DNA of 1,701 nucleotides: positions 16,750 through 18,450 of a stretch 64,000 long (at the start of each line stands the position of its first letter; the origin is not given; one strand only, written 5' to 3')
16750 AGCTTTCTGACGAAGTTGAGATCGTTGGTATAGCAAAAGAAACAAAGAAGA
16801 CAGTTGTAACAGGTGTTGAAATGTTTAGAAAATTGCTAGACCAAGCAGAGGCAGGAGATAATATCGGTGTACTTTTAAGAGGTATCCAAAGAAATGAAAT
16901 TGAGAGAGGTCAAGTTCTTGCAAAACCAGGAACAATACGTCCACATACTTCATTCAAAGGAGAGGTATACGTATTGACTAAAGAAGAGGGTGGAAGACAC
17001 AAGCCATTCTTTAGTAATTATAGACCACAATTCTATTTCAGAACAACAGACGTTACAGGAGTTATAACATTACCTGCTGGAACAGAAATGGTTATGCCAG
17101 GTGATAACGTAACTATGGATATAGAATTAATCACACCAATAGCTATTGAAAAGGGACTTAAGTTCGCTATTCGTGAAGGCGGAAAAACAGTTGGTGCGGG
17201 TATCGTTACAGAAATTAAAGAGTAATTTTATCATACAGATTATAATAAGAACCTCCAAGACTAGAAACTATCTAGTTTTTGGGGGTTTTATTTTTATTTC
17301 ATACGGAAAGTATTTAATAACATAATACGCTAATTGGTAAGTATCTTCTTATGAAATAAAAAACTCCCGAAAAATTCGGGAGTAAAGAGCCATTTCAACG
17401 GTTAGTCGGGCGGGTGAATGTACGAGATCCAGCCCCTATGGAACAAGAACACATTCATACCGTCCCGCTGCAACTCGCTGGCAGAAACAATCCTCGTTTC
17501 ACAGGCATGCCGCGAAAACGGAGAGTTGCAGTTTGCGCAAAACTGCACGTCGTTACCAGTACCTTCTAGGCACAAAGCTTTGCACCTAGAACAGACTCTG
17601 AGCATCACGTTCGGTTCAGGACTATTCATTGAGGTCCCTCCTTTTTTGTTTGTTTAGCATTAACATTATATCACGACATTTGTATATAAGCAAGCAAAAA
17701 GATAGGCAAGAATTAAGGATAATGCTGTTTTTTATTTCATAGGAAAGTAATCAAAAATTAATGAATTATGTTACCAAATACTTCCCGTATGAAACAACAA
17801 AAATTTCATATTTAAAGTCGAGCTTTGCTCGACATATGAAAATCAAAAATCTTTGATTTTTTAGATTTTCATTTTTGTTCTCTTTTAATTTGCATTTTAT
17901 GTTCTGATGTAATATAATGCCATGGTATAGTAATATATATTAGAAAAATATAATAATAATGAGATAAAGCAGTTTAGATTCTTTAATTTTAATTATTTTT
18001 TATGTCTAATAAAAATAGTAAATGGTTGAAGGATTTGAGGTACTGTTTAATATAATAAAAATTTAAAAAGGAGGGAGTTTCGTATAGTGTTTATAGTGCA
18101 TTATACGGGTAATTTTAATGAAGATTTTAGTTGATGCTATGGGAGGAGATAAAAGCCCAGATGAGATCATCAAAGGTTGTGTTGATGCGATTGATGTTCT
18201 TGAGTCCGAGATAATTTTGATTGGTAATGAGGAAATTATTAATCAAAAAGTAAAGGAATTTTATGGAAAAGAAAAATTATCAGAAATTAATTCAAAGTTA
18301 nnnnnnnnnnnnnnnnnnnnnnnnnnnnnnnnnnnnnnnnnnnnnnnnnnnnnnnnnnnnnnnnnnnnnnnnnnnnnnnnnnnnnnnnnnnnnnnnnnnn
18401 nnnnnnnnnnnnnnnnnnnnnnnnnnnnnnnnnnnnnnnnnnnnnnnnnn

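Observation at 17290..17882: Second GC-rich islet, a 75-aa Cys-rich zinc-ribbon ORF between tuf and plsX, bracketed by a partial and a full copy of the 155-bp repeat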

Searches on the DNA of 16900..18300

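Call 4: search_rna_families(source=window, start=16900, end=18300, threshold=evalue, max_evalue=1, show_alignments=3)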
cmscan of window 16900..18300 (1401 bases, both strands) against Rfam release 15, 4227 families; matches with E-value up to 1: 2.
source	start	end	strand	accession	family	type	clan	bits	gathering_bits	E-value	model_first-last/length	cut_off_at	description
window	17356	17425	-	RF02837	anti-hemB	Gene; sRNA;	-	21.3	49.5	0.033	1-81/81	no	Burkholderia RNA 7 (anti-hemB)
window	17250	17290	+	RF03656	mir-2432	Gene; miRNA;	-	20.8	100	0.35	1-68/68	no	mir-2432 microRNA precursor family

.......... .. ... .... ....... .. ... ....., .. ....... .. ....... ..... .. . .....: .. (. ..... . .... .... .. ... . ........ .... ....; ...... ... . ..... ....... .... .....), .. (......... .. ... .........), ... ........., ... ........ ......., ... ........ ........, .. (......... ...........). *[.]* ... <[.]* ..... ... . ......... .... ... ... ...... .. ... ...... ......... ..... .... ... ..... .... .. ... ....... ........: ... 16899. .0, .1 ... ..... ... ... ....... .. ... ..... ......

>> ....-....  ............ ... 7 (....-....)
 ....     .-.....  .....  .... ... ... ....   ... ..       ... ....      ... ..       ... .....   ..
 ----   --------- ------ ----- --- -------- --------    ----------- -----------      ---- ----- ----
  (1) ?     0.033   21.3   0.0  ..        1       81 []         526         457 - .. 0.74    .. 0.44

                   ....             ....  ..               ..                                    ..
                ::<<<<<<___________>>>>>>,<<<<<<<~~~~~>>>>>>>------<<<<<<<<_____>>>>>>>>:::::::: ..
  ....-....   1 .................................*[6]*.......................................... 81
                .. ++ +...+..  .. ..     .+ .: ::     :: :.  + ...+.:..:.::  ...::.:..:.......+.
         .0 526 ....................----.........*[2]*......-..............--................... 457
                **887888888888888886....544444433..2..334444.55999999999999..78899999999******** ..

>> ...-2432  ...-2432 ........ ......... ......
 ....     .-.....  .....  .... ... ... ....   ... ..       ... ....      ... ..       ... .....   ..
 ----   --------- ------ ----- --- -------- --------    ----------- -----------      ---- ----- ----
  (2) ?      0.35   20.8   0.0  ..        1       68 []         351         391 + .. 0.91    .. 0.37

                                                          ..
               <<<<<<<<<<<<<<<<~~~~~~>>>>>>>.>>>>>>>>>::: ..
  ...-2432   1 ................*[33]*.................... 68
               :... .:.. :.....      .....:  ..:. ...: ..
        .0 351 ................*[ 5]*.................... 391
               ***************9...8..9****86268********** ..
